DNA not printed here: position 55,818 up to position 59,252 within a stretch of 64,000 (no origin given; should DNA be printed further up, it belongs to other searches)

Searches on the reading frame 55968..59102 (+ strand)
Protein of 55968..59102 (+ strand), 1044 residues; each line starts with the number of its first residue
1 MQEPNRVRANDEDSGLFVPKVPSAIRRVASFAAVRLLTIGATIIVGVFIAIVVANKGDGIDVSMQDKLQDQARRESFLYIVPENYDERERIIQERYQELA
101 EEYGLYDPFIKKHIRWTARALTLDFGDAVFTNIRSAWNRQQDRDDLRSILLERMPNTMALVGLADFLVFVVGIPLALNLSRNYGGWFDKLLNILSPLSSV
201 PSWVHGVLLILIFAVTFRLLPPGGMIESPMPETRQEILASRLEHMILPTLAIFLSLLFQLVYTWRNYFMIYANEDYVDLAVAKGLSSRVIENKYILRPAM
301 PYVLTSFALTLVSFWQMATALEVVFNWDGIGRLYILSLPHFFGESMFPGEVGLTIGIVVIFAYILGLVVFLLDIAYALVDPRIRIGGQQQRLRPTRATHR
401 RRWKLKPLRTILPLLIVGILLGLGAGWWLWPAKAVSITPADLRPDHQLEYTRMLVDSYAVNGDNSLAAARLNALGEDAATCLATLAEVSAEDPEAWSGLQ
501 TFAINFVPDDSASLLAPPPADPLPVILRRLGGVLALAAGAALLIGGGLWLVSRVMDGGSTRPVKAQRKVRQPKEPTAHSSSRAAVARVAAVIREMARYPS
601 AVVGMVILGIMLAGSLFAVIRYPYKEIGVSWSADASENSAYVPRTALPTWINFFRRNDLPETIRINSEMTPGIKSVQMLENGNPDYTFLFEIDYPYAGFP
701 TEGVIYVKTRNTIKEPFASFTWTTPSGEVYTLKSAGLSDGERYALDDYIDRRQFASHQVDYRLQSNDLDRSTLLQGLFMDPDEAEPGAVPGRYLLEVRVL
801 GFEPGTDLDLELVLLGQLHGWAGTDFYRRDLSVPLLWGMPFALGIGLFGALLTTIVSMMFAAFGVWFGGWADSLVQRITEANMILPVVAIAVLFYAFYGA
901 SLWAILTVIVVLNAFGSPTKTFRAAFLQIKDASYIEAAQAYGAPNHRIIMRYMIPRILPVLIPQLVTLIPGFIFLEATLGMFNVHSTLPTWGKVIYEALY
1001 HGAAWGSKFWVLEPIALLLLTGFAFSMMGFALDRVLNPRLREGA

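Call 88: search_protein_families(library=pfam, proteins=[window:55968-59102:+], max_evalue=0.0001)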
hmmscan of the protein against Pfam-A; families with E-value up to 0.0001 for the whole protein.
window:55968-59102:+ (1044 aa): 1 family
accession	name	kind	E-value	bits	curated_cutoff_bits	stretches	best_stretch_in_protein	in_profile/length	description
PF00528.27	BPD_transp_1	-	1.9e-34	119.5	26.4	2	172-384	1-183/184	Binding-protein-dependent transport system inner membrane component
